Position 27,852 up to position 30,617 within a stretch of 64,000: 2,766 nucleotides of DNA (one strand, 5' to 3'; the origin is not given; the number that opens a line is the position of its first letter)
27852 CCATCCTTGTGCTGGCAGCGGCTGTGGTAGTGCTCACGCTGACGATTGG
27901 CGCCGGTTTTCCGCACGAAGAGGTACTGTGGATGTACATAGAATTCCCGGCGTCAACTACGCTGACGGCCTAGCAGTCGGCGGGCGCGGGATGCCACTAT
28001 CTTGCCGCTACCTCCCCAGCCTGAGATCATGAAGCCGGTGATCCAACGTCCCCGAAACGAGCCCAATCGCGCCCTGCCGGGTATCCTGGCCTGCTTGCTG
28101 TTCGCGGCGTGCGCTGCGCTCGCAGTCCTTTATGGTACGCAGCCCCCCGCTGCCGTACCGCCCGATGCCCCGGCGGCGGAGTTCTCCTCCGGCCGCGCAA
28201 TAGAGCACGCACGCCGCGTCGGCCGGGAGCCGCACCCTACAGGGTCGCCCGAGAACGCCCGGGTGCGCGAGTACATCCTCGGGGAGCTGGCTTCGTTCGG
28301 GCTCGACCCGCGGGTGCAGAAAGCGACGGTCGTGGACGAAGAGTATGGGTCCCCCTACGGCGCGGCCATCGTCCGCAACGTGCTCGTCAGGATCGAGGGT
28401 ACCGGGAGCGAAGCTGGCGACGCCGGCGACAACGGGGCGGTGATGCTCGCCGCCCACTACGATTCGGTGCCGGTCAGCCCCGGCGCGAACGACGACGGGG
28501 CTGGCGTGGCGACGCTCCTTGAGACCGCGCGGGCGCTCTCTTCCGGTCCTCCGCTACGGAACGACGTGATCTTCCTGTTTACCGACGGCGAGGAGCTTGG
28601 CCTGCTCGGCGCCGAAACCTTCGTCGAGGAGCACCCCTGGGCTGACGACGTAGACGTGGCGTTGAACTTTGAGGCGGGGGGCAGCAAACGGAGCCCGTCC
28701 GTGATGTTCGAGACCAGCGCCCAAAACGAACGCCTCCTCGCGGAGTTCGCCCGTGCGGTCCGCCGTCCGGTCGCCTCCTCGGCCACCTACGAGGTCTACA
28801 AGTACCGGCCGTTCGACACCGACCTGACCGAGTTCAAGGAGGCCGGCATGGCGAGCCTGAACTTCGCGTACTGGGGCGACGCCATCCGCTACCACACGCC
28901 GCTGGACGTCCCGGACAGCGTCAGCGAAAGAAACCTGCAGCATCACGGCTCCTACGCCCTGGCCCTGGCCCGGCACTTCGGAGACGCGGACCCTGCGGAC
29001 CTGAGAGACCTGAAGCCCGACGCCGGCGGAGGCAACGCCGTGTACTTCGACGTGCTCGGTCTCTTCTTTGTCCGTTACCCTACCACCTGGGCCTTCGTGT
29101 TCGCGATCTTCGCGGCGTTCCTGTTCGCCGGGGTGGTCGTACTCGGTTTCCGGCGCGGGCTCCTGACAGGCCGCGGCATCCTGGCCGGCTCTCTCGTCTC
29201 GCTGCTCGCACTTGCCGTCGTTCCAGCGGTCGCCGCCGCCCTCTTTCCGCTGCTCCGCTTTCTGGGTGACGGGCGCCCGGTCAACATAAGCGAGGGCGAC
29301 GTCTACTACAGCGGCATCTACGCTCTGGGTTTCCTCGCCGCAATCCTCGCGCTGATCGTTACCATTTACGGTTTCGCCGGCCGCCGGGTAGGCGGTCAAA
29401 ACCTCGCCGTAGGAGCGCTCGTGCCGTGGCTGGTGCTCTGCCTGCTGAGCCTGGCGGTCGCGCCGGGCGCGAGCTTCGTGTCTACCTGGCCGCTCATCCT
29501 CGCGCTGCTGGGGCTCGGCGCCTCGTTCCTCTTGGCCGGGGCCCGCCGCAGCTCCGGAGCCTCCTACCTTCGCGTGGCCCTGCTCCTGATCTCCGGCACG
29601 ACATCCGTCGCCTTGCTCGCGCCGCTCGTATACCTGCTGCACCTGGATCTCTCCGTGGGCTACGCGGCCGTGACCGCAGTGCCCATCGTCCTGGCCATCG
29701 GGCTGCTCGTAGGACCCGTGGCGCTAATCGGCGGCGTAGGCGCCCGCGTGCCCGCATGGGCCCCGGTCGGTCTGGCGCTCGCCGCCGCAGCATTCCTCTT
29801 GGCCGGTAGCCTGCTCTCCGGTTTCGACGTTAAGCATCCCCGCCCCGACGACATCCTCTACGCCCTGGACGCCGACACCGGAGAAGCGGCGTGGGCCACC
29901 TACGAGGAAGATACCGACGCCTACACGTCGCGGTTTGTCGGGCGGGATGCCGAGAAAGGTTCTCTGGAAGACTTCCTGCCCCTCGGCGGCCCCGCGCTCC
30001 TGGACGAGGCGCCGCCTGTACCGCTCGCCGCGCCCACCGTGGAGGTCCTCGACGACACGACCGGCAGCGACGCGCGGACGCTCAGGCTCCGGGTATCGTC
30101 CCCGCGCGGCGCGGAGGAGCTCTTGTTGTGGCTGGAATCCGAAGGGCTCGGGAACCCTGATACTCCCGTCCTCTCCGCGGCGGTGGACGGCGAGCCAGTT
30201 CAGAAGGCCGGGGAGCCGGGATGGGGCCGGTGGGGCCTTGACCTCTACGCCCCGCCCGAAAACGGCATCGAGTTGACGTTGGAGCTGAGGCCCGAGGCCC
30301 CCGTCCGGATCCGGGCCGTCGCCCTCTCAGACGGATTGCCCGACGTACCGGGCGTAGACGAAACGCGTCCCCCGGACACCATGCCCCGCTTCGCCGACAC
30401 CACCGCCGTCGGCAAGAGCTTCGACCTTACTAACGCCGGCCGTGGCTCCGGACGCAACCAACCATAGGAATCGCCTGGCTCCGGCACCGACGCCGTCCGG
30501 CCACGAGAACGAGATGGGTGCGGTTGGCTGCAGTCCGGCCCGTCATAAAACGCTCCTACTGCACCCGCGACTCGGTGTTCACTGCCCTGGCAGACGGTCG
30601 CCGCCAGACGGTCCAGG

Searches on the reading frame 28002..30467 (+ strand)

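Call 17: search_protein_families(library=pfam, proteins=[window:28002-30467:+], max_evalue=0.001)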
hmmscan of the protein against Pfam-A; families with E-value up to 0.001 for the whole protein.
window:28002-30467:+ (821 aa): 3 families
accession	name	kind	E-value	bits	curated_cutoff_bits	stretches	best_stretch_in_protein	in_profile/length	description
PF04389.22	Peptidase_M28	-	6.8e-44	150.3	21.3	1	126-322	1-192/193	Peptidase family M28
PF01546.33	Peptidase_M20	-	8.6e-06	26.2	24.6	1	148-228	1-103/206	Peptidase family M20/M25/M40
PF05343.19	Peptidase_M42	-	6.8e-05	22.5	23.2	1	162-210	132-179/292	M42 glutamyl aminopeptidase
